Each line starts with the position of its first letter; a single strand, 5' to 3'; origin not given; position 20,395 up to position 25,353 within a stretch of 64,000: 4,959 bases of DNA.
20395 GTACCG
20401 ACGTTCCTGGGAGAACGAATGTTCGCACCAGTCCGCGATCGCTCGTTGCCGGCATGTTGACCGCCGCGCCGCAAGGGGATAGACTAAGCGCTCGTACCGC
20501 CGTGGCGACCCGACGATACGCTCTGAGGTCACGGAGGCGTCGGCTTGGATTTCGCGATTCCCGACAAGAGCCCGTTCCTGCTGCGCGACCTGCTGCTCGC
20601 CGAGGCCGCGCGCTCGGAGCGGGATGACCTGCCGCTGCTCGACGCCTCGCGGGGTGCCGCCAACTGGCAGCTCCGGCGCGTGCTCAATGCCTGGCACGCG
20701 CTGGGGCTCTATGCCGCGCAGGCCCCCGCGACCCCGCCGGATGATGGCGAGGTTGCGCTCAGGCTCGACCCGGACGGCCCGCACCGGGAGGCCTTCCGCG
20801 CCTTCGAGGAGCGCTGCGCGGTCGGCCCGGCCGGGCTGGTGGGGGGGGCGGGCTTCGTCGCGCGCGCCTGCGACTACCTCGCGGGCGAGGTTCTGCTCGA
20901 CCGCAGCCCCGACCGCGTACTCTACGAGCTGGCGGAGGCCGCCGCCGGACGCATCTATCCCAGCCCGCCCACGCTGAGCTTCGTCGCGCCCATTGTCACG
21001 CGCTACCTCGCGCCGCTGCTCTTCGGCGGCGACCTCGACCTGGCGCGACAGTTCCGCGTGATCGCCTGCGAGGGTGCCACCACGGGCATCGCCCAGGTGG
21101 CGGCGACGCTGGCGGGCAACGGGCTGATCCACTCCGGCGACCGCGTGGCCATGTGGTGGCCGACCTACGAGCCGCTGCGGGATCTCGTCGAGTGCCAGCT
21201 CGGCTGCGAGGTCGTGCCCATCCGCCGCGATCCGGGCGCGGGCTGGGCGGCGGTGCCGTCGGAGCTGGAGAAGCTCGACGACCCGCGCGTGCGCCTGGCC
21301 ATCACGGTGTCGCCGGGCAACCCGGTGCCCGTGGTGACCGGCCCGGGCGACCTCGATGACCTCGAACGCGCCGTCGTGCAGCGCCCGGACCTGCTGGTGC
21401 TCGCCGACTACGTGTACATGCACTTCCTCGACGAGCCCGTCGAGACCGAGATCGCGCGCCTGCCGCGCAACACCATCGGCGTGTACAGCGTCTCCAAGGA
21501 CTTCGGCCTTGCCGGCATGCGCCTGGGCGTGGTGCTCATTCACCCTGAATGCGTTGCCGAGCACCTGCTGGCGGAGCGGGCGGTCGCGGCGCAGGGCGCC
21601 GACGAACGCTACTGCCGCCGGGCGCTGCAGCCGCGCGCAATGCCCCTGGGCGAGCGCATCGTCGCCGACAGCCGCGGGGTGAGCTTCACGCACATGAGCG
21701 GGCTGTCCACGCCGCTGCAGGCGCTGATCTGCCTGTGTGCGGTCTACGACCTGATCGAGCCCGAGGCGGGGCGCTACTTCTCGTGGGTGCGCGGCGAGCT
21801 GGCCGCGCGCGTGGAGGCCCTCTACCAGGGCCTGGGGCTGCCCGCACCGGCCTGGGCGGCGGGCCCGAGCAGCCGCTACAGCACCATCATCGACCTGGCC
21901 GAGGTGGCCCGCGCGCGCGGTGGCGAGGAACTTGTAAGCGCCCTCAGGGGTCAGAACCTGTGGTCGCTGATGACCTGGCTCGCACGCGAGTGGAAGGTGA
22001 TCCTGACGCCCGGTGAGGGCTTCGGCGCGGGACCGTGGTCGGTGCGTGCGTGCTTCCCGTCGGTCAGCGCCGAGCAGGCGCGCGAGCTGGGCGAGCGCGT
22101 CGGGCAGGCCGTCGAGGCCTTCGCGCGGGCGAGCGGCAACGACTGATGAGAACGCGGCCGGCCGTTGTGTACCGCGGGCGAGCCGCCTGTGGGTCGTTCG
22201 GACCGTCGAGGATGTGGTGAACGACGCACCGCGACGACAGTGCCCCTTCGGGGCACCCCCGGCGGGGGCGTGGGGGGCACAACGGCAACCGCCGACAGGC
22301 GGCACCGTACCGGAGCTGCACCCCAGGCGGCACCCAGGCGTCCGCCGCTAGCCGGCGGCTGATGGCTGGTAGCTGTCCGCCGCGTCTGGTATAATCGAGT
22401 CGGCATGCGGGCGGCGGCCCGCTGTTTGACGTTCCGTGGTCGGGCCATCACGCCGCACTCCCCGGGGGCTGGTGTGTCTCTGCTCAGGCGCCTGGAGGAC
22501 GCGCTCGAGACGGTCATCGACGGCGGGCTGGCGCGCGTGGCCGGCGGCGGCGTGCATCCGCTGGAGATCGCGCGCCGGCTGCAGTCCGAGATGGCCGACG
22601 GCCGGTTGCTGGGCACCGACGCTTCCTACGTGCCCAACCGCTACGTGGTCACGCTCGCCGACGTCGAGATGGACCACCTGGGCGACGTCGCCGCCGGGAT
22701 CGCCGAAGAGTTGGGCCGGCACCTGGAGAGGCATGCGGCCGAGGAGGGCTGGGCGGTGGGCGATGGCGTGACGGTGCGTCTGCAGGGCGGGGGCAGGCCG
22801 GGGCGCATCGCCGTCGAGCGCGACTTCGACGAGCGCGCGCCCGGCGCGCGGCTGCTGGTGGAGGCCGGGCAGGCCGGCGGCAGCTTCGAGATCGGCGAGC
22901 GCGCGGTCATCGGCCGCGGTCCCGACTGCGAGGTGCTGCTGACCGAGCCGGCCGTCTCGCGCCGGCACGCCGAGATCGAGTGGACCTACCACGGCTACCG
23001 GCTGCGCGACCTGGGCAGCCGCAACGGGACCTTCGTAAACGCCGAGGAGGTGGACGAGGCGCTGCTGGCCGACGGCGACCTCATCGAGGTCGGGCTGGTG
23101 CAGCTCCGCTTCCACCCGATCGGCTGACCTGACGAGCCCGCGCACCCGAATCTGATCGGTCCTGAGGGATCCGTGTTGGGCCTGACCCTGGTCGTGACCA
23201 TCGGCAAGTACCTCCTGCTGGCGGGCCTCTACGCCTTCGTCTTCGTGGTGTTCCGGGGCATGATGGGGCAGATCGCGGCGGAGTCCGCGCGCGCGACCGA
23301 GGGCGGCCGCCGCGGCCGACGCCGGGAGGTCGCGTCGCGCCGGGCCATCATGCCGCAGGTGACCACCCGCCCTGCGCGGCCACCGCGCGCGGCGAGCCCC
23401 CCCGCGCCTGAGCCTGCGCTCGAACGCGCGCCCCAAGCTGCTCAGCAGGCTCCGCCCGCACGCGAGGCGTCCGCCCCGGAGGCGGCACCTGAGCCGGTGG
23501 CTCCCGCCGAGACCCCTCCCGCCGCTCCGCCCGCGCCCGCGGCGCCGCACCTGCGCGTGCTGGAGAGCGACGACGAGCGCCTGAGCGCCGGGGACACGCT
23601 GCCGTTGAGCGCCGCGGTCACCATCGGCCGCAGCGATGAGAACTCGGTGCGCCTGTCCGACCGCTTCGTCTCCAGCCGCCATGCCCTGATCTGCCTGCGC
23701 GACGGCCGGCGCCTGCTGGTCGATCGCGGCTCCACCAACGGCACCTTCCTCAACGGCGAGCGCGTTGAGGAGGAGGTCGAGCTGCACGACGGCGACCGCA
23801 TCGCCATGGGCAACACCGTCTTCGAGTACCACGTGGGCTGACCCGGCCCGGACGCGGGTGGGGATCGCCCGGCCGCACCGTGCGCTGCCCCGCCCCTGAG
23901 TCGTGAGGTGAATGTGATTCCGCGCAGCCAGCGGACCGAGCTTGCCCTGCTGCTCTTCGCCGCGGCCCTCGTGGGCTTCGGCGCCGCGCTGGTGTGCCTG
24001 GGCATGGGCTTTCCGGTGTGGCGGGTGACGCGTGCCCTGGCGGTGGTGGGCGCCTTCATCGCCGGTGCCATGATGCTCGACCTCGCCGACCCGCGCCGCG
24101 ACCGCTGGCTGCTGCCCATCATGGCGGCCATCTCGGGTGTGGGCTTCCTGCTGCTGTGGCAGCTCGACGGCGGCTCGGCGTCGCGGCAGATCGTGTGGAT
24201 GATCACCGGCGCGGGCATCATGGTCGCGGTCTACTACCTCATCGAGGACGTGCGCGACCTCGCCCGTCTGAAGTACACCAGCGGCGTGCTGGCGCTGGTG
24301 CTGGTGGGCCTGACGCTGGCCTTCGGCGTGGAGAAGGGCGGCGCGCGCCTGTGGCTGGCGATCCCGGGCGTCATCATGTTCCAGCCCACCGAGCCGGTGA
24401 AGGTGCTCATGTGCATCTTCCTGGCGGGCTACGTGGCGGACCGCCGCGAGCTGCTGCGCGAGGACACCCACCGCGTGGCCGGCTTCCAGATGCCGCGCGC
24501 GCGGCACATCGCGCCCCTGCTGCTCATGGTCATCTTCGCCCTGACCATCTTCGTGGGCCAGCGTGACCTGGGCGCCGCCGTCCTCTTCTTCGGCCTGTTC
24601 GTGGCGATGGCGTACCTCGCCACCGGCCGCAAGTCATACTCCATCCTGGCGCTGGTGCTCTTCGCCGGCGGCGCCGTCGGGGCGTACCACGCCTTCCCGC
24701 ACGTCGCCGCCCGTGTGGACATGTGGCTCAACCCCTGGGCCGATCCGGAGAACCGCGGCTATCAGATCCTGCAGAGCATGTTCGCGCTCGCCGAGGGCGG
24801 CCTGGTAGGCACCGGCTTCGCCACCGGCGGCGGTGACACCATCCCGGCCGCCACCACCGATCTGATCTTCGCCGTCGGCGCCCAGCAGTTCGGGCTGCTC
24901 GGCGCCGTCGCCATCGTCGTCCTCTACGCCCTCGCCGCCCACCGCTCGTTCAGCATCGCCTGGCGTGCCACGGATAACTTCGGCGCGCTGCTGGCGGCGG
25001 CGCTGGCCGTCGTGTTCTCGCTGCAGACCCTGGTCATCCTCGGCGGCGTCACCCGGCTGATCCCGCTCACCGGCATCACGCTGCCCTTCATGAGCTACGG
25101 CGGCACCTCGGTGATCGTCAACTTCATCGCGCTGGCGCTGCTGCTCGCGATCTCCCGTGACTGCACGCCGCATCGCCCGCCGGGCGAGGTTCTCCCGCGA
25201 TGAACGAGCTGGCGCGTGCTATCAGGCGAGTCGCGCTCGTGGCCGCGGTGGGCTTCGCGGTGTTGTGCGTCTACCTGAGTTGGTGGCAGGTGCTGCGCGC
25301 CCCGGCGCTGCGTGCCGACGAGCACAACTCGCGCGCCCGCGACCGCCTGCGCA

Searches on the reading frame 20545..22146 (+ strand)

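Call 11: search_protein_families(library=pfam, proteins=[window:20545-22146:+], max_evalue=0.001)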
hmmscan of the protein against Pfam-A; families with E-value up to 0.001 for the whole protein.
window:20545-22146:+ (533 aa): 1 family
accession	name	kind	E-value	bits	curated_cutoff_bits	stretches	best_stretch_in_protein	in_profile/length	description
PF00155.27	Aminotran_1_2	-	1.6e-19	70.8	19.7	1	155-518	51-360/361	Aminotransferase class I and II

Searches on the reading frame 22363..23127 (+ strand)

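Call 11: search_protein_families(library=pfam, proteins=[window:22363-23127:+], max_evalue=0.001)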
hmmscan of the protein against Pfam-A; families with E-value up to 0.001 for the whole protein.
window:22363-23127:+ (254 aa): 3 families
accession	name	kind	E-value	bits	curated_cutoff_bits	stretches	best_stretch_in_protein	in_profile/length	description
PF12401.13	FhaA_N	-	4.4e-24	85.6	25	1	41-141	1-102/115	FhaA, N-terminal domain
PF00498.31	FHA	-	2.4e-19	70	20.7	1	182-244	2-67/67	FHA domain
PF16697.10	Yop-YscD_cpl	-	4.4e-16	59.4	33.2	1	178-252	16-92/94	Inner membrane component of T3SS, cytoplasmic domain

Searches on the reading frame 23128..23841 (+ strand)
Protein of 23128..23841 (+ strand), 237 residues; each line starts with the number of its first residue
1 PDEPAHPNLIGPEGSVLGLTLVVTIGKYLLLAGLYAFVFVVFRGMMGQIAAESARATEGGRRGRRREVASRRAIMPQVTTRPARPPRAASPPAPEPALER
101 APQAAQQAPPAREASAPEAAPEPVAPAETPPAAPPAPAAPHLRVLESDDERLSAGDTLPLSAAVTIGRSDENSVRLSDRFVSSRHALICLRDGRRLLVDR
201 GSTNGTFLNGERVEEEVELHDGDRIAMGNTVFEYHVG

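Call 11: search_protein_families(library=pfam, proteins=[window:23128-23841:+], max_evalue=0.001)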
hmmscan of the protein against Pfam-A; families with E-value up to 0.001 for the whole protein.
window:23128-23841:+ (237 aa): 2 families
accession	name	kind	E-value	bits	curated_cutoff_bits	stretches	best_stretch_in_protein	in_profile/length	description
PF00498.31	FHA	-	7.2e-21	74.8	20.7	1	164-228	1-67/67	FHA domain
PF16697.10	Yop-YscD_cpl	-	1e-12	48.6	33.2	1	155-233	9-89/94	Inner membrane component of T3SS, cytoplasmic domain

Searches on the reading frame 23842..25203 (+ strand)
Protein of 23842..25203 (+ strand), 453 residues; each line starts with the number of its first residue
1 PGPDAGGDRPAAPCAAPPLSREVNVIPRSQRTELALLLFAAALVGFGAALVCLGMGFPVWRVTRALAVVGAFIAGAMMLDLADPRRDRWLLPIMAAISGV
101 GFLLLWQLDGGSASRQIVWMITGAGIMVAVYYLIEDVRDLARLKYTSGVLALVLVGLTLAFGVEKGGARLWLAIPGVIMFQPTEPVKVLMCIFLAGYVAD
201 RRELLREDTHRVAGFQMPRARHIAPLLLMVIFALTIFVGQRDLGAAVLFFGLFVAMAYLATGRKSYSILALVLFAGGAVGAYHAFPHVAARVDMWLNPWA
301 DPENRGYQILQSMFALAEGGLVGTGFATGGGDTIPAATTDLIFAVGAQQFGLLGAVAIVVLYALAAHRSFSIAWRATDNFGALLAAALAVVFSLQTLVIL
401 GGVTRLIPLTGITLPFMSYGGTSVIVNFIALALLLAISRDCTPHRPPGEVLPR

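Call 11: search_protein_families(library=pfam, proteins=[window:23842-25203:+], max_evalue=0.001)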
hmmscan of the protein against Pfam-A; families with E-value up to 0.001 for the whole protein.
window:23842-25203:+ (453 aa): 1 family
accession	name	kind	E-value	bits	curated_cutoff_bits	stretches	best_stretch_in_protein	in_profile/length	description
PF01098.24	FTSW_RODA_SPOVE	-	4.4e-71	240.2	26.4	1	112-440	37-353/356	Cell cycle protein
